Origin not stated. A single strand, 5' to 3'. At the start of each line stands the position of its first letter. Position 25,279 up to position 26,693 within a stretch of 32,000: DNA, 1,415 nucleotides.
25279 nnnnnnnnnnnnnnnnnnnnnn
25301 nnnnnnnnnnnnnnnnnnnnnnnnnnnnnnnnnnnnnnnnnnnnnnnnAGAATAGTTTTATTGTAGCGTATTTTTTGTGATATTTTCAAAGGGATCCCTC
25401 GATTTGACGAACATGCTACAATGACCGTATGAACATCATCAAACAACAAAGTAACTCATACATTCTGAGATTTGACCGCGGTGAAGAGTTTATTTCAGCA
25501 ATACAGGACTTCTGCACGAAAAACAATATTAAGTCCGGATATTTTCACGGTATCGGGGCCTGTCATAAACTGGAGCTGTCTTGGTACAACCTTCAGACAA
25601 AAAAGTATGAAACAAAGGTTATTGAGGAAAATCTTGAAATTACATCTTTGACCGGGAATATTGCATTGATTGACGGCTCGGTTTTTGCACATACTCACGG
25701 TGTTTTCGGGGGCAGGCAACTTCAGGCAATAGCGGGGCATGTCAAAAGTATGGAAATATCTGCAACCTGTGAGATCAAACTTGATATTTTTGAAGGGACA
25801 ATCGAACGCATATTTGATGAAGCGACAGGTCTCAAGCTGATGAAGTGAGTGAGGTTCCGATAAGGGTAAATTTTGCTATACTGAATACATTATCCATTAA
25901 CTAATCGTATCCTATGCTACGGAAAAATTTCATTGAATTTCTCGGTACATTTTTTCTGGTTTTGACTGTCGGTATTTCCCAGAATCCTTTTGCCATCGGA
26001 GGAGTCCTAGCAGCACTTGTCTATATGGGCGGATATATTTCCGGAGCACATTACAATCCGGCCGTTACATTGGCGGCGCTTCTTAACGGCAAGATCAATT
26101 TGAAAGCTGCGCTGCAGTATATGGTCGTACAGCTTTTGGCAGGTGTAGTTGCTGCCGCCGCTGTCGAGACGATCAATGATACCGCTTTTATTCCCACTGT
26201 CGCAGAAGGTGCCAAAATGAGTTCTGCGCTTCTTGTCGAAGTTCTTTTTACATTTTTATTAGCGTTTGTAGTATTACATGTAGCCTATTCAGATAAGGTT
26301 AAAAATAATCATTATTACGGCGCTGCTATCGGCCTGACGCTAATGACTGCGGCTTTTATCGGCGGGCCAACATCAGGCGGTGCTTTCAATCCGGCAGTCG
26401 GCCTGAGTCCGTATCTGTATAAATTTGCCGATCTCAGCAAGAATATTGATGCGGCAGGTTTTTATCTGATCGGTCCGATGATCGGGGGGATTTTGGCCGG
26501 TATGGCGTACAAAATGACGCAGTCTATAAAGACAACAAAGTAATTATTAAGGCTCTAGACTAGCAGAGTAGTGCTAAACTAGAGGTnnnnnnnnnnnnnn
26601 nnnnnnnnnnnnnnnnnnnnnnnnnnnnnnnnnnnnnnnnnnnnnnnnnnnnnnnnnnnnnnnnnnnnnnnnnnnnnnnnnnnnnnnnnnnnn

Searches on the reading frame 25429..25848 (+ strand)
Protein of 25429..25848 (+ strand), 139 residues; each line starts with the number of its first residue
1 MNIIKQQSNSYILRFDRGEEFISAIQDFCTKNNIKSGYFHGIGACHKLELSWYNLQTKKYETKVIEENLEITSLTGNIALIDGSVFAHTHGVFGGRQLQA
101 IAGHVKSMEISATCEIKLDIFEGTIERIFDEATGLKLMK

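Call 6: search_protein_families(library=pfam, proteins=[window:25429-25848:+], max_evalue=0.01)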
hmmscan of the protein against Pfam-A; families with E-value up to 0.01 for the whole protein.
window:25429-25848:+ (139 aa): 1 family
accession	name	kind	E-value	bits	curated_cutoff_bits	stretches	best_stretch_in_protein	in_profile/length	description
PF03479.20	PCC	-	5e-29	101.4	25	1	10-122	2-116/117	Plants and Prokaryotes Conserved (PCC) domain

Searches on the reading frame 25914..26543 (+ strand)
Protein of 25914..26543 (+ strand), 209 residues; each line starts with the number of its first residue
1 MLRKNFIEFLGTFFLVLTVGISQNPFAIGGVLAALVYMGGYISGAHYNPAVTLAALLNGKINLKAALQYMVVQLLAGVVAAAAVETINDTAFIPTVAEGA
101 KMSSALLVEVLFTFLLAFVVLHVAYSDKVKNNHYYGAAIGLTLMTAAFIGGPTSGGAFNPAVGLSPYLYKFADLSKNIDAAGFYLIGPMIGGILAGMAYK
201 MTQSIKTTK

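Call 6: search_protein_families(library=pfam, proteins=[window:25914-26543:+], max_evalue=0.01)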
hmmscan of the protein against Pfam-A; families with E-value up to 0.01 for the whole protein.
window:25914-26543:+ (209 aa): 1 family
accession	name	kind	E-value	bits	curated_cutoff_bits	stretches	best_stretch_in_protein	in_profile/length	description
PF00230.25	MIP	-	4.3e-32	112.1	25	1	19-199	41-222/222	Major intrinsic protein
